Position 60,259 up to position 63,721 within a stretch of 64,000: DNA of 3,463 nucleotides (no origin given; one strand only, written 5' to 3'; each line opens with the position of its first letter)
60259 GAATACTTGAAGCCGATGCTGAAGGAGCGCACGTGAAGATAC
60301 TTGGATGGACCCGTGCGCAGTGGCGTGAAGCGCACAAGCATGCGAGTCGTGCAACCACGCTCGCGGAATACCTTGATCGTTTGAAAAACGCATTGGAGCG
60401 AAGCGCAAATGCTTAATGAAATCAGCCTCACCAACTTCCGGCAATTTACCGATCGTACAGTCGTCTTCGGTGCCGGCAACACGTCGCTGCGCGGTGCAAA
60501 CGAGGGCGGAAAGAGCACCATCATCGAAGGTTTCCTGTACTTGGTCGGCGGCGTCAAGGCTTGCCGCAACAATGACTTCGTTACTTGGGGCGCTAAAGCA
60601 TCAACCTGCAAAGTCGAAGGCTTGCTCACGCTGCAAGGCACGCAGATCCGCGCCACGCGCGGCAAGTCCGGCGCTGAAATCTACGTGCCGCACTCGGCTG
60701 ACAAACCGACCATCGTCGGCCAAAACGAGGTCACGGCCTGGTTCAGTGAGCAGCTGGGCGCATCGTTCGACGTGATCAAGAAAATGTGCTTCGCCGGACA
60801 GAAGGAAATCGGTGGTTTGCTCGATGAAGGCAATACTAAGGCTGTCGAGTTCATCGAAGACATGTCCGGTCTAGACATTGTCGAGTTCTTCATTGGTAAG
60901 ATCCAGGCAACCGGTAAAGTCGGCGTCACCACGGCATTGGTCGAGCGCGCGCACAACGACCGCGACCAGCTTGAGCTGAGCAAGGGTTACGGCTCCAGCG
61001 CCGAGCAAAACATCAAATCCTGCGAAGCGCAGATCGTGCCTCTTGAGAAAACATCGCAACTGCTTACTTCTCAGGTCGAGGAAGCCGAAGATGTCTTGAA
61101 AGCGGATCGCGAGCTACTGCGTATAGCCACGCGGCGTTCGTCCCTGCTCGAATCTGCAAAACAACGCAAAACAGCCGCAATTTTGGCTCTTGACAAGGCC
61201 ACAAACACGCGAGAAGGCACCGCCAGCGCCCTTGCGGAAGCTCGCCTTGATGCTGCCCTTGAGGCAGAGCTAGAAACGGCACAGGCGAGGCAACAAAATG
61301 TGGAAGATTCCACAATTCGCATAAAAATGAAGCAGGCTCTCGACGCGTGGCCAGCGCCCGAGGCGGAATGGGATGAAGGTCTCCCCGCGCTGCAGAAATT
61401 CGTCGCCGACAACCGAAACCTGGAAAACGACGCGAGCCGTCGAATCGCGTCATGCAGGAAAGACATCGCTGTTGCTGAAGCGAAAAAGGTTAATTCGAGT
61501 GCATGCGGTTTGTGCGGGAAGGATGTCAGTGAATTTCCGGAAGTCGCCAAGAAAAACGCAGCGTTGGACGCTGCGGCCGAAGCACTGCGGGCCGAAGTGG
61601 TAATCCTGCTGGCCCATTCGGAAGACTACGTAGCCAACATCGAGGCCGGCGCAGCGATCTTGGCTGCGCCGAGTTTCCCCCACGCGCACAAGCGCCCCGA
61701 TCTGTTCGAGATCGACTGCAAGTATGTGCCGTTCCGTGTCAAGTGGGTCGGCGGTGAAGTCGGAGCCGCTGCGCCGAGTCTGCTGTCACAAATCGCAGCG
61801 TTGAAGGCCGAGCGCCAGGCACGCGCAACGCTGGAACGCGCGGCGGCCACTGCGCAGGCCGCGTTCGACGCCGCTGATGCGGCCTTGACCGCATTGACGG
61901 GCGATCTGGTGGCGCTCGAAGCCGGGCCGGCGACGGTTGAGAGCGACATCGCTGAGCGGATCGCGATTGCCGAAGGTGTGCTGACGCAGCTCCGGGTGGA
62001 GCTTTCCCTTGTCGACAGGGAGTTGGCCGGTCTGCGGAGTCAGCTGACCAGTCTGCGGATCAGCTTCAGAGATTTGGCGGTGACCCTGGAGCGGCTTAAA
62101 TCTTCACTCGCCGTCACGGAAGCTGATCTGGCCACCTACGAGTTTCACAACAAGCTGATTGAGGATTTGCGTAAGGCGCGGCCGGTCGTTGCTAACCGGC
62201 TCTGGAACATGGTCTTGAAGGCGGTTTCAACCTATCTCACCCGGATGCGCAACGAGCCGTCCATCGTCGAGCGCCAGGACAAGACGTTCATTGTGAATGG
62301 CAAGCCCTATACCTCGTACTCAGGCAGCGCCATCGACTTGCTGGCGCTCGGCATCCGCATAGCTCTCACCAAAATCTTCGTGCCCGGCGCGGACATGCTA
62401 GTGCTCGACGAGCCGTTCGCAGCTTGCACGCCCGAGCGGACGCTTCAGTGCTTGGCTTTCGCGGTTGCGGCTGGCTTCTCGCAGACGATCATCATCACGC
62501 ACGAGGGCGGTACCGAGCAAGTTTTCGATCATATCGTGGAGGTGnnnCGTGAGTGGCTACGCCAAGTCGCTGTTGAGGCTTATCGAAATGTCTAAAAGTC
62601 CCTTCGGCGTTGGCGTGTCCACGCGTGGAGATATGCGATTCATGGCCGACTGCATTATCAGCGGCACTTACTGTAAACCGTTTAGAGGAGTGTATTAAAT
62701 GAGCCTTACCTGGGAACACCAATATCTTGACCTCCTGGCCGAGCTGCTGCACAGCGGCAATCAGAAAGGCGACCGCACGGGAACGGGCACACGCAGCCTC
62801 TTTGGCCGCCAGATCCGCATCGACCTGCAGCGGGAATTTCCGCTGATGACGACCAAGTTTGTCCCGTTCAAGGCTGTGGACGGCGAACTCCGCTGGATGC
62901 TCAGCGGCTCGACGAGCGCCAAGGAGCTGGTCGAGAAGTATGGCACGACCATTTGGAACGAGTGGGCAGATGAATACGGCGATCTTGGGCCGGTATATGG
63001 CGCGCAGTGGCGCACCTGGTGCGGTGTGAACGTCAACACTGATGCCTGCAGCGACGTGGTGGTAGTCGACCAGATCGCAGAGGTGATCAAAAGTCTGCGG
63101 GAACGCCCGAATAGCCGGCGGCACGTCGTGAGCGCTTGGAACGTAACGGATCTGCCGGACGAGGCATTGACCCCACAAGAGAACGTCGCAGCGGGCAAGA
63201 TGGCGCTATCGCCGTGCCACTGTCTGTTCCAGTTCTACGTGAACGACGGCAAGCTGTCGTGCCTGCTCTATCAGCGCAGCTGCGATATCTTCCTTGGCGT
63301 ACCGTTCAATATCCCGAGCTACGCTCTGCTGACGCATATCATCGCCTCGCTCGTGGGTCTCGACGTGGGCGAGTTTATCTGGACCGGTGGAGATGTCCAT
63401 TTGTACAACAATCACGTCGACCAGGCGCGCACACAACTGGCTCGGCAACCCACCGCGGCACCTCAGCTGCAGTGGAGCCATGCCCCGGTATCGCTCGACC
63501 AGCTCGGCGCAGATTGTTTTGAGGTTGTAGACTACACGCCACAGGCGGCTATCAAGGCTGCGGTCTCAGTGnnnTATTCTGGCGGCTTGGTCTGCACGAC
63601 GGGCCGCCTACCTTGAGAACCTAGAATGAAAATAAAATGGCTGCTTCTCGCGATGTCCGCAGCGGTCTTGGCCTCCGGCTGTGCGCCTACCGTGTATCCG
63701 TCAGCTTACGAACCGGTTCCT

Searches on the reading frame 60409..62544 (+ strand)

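Call 16: search_protein_families(library=pfam, proteins=[window:60409-62544:+], max_evalue=0.01)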
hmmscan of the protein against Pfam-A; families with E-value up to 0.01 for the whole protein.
window:60409-62544:+ (712 aa): 5 families
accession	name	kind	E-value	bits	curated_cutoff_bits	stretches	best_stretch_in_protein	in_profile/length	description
PF13476.12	AAA_23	-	1.2e-07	33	27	1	5-140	2-87/201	AAA domain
PF13514.12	AAA_27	-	9.3e-07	29.1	22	1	2-90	3-92/206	AAA domain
PF02463.25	SMC_N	-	6.7e-06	26.1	40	1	1-710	1-209/220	RecF/RecN/SMC N terminal domain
PF13555.12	AAA_29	-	1.7e-05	24.9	27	1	2-51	1-51/61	P-loop containing region of AAA domain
PF13175.12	AAA_15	-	0.00053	20.2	32.1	1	1-44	1-45/374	AAA ATPase domain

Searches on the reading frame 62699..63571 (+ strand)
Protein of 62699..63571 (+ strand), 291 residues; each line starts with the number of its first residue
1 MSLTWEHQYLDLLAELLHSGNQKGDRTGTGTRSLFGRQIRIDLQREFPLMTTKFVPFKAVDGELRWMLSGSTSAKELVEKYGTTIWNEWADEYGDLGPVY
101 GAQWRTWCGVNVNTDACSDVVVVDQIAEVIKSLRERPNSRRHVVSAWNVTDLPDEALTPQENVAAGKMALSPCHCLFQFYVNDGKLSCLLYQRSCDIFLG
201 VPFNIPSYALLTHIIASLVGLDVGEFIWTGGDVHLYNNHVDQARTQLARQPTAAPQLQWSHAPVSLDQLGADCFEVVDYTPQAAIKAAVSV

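Call 16: search_protein_families(library=pfam, proteins=[window:62699-63571:+], max_evalue=0.01)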
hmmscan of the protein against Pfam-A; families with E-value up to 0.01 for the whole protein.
window:62699-63571:+ (291 aa): 1 family
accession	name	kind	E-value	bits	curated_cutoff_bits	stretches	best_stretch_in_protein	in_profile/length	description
PF00303.24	Thymidylat_synt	-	2.3e-101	338.9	24.3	1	7-291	1-266/266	Thymidylate synthase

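Call 35: find_encoding_contigs(protein=window:62699-63571:+, flank=10000, max_places=2)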
Protein window:62699-63571:+ (291 aa): 23 contigs read that carry it; 2 places shown.
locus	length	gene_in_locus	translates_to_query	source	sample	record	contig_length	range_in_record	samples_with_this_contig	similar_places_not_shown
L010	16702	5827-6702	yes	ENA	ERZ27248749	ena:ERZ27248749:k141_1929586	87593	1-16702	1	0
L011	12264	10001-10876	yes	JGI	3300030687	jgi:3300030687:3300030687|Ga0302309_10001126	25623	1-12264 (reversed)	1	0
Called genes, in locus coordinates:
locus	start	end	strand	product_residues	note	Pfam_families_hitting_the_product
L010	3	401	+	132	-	?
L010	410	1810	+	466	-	-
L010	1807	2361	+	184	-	PF12917:YfbR-like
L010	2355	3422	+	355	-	PF00149:Metallophos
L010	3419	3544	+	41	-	-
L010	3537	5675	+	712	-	PF02463:SMC_N (faint), PF13476:AAA_23 (weak), PF13514:AAA_27 (weak)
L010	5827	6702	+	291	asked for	PF00303:Thymidylat_synt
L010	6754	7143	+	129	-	-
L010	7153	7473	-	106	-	-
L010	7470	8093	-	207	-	-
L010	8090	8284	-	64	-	-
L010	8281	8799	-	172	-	-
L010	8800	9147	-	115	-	-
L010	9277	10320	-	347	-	-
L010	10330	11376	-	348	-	-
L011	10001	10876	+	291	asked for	PF00303:Thymidylat_synt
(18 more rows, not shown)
